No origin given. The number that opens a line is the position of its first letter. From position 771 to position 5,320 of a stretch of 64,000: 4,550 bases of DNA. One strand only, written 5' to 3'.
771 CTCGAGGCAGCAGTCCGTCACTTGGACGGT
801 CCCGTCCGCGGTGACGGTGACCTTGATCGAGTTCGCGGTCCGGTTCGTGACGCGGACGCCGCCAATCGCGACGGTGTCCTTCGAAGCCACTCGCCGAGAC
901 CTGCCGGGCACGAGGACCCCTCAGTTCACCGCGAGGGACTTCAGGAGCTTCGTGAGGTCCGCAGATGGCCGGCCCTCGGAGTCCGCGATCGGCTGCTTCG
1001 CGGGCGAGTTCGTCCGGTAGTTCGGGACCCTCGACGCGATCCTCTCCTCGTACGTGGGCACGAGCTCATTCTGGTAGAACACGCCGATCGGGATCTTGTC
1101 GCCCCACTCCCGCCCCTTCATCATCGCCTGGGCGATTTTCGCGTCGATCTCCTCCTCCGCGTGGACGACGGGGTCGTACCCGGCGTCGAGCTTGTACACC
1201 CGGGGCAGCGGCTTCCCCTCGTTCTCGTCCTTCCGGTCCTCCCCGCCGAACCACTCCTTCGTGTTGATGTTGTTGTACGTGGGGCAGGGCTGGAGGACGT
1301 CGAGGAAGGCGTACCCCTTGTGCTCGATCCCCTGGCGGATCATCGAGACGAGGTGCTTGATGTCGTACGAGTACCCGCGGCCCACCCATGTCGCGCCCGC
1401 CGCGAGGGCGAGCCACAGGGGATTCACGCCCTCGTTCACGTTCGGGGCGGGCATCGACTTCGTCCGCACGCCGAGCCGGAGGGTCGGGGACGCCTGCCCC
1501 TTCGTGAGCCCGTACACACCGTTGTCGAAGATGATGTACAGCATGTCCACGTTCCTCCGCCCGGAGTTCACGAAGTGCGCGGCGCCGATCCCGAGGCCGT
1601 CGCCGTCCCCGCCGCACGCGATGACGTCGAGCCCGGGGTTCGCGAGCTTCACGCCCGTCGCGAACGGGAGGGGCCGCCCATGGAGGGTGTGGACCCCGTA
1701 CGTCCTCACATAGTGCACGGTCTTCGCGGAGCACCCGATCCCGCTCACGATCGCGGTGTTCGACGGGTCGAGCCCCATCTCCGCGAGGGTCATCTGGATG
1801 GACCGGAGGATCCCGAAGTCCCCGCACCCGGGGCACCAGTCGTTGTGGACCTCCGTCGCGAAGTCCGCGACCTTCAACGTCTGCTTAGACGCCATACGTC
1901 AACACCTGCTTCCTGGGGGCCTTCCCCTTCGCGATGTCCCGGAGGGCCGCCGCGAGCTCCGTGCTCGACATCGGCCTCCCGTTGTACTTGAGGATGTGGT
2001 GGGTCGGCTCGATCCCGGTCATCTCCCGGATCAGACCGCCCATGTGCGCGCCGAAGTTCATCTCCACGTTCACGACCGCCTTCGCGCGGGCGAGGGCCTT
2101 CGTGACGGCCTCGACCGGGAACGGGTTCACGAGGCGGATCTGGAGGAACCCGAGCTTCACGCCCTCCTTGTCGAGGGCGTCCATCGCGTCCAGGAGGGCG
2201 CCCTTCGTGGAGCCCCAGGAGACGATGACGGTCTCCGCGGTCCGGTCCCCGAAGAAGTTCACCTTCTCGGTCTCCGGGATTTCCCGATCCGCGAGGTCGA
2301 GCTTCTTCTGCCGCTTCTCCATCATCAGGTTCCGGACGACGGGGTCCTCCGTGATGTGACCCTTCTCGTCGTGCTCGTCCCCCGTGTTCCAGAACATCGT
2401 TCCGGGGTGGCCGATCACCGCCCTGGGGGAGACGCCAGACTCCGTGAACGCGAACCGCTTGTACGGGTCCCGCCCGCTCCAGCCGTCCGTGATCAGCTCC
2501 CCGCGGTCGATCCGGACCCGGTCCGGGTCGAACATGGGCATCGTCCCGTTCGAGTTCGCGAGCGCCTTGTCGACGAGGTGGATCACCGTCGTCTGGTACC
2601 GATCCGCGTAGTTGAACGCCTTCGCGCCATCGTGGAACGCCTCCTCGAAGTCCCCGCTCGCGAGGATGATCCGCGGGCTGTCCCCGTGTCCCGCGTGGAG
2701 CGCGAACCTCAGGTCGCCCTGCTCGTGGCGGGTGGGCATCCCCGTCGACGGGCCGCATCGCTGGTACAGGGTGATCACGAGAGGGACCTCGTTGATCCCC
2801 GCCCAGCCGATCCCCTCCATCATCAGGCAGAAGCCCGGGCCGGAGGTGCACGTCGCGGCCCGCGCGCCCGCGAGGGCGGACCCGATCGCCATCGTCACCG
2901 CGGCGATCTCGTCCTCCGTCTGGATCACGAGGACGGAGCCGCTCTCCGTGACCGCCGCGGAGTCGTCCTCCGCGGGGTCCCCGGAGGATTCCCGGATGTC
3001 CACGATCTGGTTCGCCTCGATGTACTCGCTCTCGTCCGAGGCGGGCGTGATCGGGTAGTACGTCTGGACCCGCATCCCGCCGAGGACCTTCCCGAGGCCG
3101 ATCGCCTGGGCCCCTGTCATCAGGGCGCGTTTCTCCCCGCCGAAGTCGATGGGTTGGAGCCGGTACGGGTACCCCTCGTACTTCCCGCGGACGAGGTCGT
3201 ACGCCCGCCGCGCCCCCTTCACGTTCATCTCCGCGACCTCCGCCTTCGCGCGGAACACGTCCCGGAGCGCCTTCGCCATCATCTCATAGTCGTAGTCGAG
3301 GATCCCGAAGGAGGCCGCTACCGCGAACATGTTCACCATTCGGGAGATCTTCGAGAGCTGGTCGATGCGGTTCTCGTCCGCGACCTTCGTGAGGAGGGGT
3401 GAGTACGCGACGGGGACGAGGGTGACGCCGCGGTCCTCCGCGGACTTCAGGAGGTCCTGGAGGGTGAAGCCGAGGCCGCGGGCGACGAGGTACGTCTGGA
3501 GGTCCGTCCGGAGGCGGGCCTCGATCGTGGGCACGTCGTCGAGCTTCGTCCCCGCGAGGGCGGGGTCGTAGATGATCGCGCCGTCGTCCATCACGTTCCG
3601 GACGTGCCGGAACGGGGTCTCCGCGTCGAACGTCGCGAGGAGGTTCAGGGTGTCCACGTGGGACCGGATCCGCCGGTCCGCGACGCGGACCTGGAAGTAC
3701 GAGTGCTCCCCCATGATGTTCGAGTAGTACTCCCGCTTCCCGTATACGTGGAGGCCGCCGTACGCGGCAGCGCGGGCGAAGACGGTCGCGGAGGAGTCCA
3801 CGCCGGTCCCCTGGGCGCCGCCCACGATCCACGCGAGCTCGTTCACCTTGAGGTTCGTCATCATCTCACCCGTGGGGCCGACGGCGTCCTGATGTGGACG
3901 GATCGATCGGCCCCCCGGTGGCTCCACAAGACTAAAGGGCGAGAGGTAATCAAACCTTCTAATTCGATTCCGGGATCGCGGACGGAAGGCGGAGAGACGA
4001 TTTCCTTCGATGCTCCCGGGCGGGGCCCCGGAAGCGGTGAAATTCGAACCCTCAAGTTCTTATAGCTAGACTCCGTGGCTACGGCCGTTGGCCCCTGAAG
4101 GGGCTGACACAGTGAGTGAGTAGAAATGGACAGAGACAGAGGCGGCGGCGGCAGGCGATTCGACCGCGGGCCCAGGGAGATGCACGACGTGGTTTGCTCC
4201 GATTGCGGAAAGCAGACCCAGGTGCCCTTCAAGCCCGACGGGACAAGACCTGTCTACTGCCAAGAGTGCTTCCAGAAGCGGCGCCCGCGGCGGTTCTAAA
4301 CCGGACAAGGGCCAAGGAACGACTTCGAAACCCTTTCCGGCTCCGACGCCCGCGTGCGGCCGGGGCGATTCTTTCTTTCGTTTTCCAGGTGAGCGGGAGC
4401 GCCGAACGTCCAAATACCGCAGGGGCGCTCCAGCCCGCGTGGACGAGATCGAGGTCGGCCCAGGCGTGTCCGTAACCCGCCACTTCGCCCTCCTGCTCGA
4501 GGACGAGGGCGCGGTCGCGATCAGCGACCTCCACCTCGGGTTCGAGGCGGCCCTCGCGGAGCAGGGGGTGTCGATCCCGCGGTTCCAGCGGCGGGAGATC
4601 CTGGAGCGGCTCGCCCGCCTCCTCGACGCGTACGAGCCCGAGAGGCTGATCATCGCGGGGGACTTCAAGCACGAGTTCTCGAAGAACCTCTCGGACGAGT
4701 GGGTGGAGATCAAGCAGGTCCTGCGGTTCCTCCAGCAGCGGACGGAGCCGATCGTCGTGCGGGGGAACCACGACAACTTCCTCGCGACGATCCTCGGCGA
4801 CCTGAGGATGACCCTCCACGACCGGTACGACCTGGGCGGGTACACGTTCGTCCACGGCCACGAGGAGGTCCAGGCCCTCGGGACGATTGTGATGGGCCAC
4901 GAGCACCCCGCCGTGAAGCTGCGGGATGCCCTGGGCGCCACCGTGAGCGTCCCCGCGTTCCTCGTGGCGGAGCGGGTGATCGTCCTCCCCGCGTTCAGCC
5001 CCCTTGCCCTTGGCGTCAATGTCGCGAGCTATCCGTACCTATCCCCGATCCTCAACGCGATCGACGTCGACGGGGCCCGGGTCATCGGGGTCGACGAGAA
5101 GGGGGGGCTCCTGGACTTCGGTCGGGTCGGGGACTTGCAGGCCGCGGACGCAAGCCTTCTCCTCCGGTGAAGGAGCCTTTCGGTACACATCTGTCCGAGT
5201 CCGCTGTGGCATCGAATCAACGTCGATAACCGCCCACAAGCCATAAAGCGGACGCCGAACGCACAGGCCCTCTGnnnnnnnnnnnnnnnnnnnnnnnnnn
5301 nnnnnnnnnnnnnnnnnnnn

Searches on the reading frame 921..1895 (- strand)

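Call 49: search_protein_families(library=pfam, proteins=[window:921-1895:-], max_evalue=0.00001)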
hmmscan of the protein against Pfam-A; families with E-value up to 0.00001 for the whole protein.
window:921-1895:- (324 aa): 2 families
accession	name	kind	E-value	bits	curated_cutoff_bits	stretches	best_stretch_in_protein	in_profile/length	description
PF02775.26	TPP_enzyme_C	-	2.7e-26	92.6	21.9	1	53-200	2-151/151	Thiamine pyrophosphate enzyme, C-terminal TPP binding domain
PF12367.13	PFO_beta_C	-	1.5e-18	67.1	24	1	232-287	16-62/66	Pyruvate ferredoxin oxidoreductase beta subunit C terminal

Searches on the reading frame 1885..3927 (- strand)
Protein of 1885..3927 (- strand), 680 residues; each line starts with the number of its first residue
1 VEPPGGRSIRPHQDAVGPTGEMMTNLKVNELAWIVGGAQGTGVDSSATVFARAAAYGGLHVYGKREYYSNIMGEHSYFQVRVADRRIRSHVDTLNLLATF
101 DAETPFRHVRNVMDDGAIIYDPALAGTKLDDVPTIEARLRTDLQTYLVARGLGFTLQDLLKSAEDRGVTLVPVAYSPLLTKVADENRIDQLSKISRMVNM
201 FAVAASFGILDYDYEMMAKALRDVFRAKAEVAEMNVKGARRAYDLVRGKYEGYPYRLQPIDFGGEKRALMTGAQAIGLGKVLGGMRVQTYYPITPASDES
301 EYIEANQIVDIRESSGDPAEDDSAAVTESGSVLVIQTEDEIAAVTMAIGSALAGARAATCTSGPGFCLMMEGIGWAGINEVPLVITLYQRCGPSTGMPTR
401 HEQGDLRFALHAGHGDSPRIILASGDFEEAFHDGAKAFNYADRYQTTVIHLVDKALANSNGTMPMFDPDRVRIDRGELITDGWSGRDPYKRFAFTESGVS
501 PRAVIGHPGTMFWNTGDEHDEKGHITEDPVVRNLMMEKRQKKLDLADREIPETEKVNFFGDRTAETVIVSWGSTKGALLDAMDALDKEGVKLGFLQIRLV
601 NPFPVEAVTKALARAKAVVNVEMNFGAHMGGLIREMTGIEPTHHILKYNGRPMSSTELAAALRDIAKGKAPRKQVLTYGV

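Call 49: search_protein_families(library=pfam, proteins=[window:1885-3927:-], max_evalue=0.00001)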
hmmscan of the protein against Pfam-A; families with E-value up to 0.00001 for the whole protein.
window:1885-3927:- (680 aa): 3 families
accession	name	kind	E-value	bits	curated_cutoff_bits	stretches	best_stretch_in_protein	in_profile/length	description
PF01855.24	POR_N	-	7.5e-52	176.8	27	1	281-532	4-226/231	Pyruvate flavodoxin/ferredoxin oxidoreductase, thiamine diP-bdg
PF01558.24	POR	-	1.2e-28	100.8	27.4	1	40-244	2-173/173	Pyruvate ferredoxin/flavodoxin oxidoreductase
PF17147.9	PFOR_II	-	3.7e-15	56.6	27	1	564-638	1-76/102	Pyruvate:ferredoxin oxidoreductase core domain II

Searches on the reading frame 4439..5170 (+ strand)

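Call 49: search_protein_families(library=pfam, proteins=[window:4439-5170:+], max_evalue=0.00001)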
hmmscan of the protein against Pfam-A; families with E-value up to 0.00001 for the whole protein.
window:4439-5170:+ (243 aa): 1 family
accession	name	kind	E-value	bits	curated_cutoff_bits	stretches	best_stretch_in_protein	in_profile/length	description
PF00149.33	Metallophos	-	9.7e-08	33.1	21.5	1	26-143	4-119/191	Calcineurin-like phosphoesterase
